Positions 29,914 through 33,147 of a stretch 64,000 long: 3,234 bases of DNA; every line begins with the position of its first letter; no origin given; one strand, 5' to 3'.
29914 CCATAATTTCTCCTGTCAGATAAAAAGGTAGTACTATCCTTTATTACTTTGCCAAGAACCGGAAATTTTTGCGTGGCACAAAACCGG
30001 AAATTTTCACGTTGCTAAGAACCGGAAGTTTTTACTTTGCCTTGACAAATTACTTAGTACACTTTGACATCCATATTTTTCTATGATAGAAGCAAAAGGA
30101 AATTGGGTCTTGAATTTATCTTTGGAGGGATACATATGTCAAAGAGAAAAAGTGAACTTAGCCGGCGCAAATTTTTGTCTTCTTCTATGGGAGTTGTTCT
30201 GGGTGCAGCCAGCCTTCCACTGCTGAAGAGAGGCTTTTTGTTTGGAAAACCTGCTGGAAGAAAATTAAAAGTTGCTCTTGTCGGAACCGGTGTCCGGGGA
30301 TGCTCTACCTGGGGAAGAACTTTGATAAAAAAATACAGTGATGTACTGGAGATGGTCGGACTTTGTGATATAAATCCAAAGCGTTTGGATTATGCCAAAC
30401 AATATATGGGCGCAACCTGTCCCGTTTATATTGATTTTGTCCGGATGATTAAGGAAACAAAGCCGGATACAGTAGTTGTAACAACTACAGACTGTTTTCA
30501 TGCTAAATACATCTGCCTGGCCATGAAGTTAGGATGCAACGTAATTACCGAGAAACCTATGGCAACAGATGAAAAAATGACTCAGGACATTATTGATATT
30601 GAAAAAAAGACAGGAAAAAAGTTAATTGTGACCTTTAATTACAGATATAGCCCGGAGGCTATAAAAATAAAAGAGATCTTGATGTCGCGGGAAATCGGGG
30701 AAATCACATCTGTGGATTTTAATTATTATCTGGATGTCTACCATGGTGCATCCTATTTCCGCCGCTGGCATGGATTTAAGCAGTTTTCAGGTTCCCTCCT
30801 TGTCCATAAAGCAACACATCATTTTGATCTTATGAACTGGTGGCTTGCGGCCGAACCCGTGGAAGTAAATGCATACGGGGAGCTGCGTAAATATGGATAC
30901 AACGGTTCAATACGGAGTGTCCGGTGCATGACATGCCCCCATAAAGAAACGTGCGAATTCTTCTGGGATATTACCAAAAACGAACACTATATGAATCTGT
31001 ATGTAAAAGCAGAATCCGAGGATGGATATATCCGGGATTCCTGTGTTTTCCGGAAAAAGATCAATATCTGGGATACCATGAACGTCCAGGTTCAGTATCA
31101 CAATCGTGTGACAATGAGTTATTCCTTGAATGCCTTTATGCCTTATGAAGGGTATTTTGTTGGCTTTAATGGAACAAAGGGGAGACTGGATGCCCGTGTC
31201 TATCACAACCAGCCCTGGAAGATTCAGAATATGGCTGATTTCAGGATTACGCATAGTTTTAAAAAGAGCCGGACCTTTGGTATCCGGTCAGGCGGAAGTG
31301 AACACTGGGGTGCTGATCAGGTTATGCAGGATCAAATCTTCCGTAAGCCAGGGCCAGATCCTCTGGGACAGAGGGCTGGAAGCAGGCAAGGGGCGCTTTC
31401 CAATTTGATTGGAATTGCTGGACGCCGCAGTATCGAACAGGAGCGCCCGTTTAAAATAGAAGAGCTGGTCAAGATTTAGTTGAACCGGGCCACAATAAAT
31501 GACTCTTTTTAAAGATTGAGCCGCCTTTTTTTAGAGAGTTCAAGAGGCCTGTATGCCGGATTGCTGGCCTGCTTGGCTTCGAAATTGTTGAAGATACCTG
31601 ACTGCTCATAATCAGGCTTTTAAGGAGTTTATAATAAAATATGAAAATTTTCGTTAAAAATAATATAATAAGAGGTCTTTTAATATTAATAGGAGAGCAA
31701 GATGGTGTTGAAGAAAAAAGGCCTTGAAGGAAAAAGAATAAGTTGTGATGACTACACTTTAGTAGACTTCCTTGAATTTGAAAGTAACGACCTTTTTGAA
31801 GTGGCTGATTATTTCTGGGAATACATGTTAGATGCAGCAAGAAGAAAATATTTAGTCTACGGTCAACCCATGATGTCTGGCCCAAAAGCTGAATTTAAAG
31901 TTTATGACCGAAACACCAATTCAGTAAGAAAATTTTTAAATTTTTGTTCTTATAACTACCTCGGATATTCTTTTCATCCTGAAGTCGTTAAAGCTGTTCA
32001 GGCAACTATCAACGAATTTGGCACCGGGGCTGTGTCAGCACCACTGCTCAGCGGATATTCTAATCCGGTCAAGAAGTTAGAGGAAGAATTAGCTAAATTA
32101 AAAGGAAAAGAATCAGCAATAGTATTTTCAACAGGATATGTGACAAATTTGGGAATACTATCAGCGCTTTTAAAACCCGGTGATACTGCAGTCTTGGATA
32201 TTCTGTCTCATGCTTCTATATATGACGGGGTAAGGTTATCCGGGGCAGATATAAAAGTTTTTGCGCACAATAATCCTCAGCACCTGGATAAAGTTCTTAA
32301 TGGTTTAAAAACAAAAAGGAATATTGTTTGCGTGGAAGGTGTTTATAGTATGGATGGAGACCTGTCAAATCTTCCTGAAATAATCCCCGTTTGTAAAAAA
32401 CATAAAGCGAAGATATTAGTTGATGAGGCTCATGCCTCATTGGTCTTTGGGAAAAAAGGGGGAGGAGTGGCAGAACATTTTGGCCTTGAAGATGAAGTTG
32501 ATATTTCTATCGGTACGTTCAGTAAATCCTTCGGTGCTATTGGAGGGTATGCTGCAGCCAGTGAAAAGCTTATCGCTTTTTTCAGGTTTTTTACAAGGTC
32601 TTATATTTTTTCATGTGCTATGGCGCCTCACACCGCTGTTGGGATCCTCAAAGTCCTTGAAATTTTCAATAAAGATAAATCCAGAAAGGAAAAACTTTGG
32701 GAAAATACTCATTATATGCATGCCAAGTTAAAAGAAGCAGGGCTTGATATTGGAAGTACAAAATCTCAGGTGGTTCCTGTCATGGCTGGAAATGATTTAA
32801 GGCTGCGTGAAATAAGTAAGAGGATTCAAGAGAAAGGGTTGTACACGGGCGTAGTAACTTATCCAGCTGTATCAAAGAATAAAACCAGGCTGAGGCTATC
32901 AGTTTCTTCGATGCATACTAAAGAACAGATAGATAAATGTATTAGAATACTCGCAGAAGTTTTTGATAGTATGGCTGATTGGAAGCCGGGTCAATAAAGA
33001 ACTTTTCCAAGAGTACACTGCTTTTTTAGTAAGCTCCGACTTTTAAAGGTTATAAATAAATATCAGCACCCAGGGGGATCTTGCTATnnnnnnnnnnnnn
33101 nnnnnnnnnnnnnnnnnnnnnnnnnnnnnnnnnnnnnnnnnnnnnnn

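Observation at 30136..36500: Block 1 of a periplasmic 3-keto-glycoside-type catabolic gene set (Tat-Gfo/Idh/MocA, DUF1080, TIM barrel)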

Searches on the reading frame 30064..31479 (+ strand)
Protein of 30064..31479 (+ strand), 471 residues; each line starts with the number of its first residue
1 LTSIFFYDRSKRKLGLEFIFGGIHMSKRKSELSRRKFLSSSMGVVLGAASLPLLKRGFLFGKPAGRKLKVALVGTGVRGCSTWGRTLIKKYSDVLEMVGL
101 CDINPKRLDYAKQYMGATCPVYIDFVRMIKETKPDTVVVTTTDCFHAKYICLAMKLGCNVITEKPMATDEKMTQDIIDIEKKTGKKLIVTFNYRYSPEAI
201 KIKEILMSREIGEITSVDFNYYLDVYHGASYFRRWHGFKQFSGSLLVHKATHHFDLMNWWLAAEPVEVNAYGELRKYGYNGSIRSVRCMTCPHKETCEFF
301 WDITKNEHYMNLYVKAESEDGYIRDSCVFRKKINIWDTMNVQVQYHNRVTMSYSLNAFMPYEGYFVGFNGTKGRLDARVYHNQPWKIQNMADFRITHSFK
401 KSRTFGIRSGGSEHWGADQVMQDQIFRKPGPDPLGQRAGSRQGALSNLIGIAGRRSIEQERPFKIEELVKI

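Call 4: search_protein_families(library=pfam, proteins=[window:30064-31479:+])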
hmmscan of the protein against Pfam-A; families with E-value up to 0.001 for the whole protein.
window:30064-31479:+ (471 aa): 3 families
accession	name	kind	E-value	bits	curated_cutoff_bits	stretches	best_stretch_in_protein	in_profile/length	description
PF01408.29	GFO_IDH_MocA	-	9.5e-17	62.2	24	1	69-191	2-120/120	Oxidoreductase family, NAD-binding Rossmann fold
PF02894.22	GFO_IDH_MocA_C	-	9.8e-16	58.6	22.9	1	203-381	1-133/218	Oxidoreductase family, C-terminal alpha/beta domain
PF22725.1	GFO_IDH_MocA_C3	-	1e-11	45.3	27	1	201-375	3-123/124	GFO/IDH/MocA C-terminal domain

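Call 5: search_protein_families(library=ncbifam, proteins=[window:30064-31479:+])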
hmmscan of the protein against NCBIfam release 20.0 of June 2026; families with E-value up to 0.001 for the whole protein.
window:30064-31479:+ (471 aa): 9 families
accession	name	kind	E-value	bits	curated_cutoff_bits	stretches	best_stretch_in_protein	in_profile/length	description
TIGR04380.1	myo_inos_iolG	equivalog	8.8e-23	80.7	355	1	67-274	1-198/330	inositol 2-dehydrogenase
NF040723.1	UDP-GlcNAcDh_Arch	equivalog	1.2e-16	61.1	450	1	68-217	1-144/302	UDP-N-acetylglucosamine 3-dehydrogenase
NF052679.1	InsChiInosDhIolG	equivalog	1.9e-15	56.8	540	1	74-214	4-148/343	bifunctional inositol 2-dehydrogenase/D-chiro-inositol 1-dehydrogenase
NF052479.1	LevoglcsnDh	equivalog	8.7e-13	47.7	650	1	101-270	42-210/386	levoglucosan dehydrogenase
NF058561.1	BT_2158_fam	equivalog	1.6e-11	43.5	750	1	33-218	1-181/487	glycoside 3-dehydrogenase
NF041392.1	XylDh_Gfo6_Halo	equivalog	1.7e-08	33.7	350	1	130-220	79-169/350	D-xylose 1-dehydrogenase Gfo6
NF058563.1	BT_2159_fam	equivalog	3.2e-08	33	650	1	69-217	2-146/350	disaccharide 3-dehydrogenase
NF007574.0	PRK10206.1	equivalog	2.3e-06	26.9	352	1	128-223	60-157/345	oxidoreductase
NF008607.0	PRK11579.1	subfamily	4.9e-06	25.8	330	1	67-241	4-169/346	oxidoreductase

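Call 12: search_solved_structures(query=window:30136-31479:+, max_evalue=0.001)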
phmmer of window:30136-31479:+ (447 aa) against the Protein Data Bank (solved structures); distinct sequences matched with E-value up to 0.001: 55.
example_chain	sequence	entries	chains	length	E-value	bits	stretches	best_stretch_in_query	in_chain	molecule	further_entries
3q2i_A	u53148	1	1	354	4.6e-19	72.2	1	41-247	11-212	dehydrogenase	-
3cea_A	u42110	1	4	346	1.6e-14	57.2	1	42-248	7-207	Myo-inositol 2-dehydrogenase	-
3q2k_A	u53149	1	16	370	2.4e-14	56.6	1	36-243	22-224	oxidoreductase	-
8tdi_L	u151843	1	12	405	8.9e-13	51.5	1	75-243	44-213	P2B11 Glucuronide-3-dehydrogenase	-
9m3d_B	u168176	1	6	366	1.4e-12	50.8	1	43-237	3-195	DgpA1 from W974-1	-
3ec7_A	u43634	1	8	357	1.5e-12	50.7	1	41-198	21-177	Putative Dehydrogenase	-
7xr9_A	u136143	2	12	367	4.9e-12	49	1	43-191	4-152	DgpA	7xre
4mkx_A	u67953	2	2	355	6.7e-12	48.6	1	41-253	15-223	Inositol dehydrogenase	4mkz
4n54_A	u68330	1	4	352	7.6e-12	48.4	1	42-253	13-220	Inositol dehydrogenase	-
6t2b_A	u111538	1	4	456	1.5e-11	47.4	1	38-191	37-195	Glycosyl hydrolase family 109 protein 2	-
1evj_A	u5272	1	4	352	2.6e-11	46.6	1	98-247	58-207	GLUCOSE-FRUCTOSE OXIDOREDUCTASE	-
1ofg_A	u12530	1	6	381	3.5e-11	46.2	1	98-247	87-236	GLUCOSE-FRUCTOSE OXIDOREDUCTASE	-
1ryd_A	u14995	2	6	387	3.6e-11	46.2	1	98-247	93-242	glucose-fructose oxidoreductase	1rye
1h6a_A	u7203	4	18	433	4.5e-11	45.9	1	98-247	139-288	PRECURSOR FORM OF GLUCOSE-FRUCTOSE OXIDOREDUCTASE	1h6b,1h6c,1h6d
3e18_A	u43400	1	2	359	5.1e-11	45.7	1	44-235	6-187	oxidoreductase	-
8qc2_A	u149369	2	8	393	1.7e-07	34.1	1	75-248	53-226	Gfo/Idh/MocA family oxidoreductase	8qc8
8qc3_A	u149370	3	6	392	3e-06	29.9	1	74-248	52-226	Oxidoreductase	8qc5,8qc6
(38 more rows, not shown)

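Call 78: search_solved_structures(query=window:30136-31479:+, max_evalue=1e-11, show_alignments=5)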
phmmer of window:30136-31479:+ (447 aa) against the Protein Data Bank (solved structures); distinct sequences matched with E-value up to 1e-11: 9.
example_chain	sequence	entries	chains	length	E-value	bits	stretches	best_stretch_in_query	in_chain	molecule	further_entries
3q2i_A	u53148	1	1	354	4.6e-19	72.2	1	41-247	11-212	dehydrogenase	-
3cea_A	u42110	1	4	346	1.6e-14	57.2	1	42-248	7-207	Myo-inositol 2-dehydrogenase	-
3q2k_A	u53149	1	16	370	2.4e-14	56.6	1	36-243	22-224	oxidoreductase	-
8tdi_L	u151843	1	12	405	8.9e-13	51.5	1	75-243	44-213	P2B11 Glucuronide-3-dehydrogenase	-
9m3d_B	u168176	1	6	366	1.4e-12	50.8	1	43-237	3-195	DgpA1 from W974-1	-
3ec7_A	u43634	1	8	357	1.5e-12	50.7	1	41-198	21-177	Putative Dehydrogenase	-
7xr9_A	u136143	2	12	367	4.9e-12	49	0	43-191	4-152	DgpA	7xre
4mkx_A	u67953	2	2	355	6.7e-12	48.6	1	41-253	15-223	Inositol dehydrogenase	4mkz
4n54_A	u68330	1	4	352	7.6e-12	48.4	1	42-253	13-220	Inositol dehydrogenase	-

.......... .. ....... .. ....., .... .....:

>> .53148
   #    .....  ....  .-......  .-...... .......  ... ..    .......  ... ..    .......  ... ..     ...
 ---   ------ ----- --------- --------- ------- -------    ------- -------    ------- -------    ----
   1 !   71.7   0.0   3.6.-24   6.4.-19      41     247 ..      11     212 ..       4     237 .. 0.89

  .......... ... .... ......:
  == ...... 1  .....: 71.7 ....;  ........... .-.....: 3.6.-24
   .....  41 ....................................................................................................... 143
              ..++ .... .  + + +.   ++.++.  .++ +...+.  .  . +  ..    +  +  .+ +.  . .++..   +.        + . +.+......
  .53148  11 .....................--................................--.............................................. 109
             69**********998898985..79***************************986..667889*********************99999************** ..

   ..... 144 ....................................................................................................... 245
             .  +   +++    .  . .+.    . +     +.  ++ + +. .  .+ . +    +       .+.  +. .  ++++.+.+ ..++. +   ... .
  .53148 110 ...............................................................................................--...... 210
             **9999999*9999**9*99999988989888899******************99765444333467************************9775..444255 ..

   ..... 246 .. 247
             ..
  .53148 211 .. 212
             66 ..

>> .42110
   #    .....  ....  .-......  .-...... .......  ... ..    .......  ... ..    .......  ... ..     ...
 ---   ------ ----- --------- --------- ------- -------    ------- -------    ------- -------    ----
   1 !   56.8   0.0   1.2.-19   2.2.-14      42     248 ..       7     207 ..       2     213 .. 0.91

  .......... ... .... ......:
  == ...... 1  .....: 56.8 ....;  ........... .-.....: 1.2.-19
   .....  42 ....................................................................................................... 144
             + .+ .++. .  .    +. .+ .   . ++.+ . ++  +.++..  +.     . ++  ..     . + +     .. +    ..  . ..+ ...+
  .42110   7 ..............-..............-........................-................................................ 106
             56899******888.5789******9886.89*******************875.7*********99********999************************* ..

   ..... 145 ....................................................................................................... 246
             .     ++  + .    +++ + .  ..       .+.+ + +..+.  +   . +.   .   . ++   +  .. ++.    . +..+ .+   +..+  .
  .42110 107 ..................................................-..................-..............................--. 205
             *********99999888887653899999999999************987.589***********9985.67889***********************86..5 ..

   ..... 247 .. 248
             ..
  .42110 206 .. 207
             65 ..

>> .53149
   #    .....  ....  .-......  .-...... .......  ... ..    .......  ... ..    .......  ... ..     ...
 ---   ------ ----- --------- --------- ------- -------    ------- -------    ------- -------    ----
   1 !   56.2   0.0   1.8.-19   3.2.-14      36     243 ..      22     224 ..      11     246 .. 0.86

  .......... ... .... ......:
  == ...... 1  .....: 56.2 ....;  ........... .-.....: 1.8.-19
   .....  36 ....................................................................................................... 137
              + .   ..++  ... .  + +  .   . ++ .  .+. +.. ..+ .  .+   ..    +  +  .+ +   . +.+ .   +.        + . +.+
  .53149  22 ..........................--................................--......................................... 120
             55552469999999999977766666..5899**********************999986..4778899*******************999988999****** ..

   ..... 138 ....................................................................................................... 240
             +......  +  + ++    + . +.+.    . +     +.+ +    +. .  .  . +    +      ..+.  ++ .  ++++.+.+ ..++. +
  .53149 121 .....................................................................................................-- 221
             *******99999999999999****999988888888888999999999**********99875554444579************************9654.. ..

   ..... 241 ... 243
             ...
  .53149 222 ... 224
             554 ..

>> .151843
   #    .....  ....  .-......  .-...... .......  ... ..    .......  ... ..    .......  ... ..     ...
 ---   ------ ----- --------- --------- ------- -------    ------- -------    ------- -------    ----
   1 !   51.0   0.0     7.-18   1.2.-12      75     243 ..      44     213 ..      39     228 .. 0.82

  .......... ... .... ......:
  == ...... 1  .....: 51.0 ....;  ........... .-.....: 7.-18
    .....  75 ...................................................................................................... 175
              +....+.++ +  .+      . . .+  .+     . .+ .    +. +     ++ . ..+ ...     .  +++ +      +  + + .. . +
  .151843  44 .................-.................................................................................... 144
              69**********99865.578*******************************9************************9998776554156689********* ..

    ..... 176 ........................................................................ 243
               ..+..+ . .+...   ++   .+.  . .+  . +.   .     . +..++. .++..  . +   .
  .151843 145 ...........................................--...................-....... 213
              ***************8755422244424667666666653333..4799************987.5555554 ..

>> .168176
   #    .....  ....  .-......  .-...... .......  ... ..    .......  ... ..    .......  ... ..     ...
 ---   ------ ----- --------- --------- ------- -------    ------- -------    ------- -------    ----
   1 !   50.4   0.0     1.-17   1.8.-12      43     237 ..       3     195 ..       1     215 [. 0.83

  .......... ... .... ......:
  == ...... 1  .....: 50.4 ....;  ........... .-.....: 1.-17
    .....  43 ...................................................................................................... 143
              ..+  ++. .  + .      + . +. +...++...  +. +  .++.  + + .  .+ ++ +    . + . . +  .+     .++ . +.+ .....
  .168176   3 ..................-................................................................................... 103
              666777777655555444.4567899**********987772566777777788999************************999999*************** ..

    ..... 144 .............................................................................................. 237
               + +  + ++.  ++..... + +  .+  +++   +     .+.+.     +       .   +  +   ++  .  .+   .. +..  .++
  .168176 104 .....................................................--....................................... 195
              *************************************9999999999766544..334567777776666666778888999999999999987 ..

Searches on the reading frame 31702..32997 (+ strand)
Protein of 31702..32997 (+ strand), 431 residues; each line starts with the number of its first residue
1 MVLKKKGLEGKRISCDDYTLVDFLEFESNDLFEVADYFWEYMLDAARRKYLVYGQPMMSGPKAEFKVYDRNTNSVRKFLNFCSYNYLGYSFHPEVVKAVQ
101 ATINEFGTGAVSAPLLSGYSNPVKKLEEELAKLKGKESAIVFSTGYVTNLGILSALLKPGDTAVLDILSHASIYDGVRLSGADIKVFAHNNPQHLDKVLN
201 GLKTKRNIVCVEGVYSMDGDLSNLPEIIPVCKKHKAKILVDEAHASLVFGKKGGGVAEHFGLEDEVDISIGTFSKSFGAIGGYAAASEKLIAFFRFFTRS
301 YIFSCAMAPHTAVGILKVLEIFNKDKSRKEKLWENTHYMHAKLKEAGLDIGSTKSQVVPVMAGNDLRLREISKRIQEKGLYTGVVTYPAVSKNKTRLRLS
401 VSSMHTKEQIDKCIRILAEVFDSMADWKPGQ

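Call 4: search_protein_families(library=pfam, proteins=[window:31702-32997:+])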
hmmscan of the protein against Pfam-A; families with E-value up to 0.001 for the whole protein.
window:31702-32997:+ (431 aa): 5 families
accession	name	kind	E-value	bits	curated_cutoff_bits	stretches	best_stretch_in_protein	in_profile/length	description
PF00155.27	Aminotran_1_2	-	2.7e-54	185.2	19.7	1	77-415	2-359/361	Aminotransferase class I and II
PF01053.26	Cys_Met_Meta_PP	-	3.1e-08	33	27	1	120-248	50-180/381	Cys/Met metabolism PLP-dependent enzyme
PF00266.25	Aminotran_5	-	7.1e-07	29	21.5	1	123-245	45-179/371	Aminotransferase class-V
PF01212.27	Beta_elim_lyase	-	1.1e-05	25.3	27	1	119-292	30-217/288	Beta-eliminating lyase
PF00202.27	Aminotran_3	-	0.00015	21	30.5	0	227-420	216-402/403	Aminotransferase class-III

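Call 5: search_protein_families(library=ncbifam, proteins=[window:31702-32997:+])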
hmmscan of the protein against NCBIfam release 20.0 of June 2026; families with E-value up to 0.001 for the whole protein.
window:31702-32997:+ (431 aa): 37 families (the best 25 are shown)
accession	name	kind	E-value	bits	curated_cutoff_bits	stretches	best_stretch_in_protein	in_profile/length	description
TIGR00858.1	bioF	equivalog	3.2e-105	351.9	426.45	1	73-417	18-364/365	8-amino-7-oxononanoate synthase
TIGR01825.1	gly_Cac_T_rel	subfamily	2.8e-103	345.5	535.4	1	75-420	32-378/385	BioF/Kbl family PLP-dependent acyltransferase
NF047600.1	SerpalmtaseCFB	equivalog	5.1e-100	334.9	640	1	75-424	42-392/395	serine palmitoyltransferase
NF005394.0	PRK06939.1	equivalog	3.1e-99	332.4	460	1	73-423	39-393/397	glycine C-acetyltransferase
NF047599.1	SerpalmtaseBetaP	equivalog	4.9e-98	328.4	500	1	76-423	43-392/394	serine palmitoyltransferase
TIGR01821.1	5aminolev_synth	equivalog_domain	8.8e-87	291.6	338.55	1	70-424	38-397/402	5-aminolevulinate synthase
TIGR01822.1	2am3keto_CoA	equivalog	5.4e-83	279.1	493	1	73-420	35-386/393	glycine C-acetyltransferase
NF047603.1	SerpalmtaseAlphaP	equivalog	6.4e-81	272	670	1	80-417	49-389/399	serine palmitoyltransferase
NF005526.0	PRK07179.1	equivalog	7.4e-70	235.6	428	1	79-425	57-400/407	alpha-hydroxyketone-type quorum-sensing autoinducer synthase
NF005697.0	PRK07505.1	subfamily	2.7e-39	134.9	342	1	71-424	43-402/405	hypothetical protein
NF004608.1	PRK05937.1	equivalog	1.5e-37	129.3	399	1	79-423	5-348/366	8-amino-7-oxononanoate synthase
TIGR01328.1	met_gam_lyase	equivalog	1.1e-07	31.1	549.7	1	104-324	42-258/391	methionine gamma-lyase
NF041364.1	GntC_guanitoxin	equivalog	1.2e-07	31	415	1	152-330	76-267/356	guanitoxin biosynthesis PLP-dependent (S)-gamma-hydroxy-L-arginine cyclodehydratase GntC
NF005263.0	PRK06767.1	equivalog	2.5e-07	30.1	617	1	109-246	48-187/392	methionine gamma-lyase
NF005695.0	PRK07503.1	equivalog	3.6e-07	29.2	666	1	109-319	52-259/403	methionine gamma-lyase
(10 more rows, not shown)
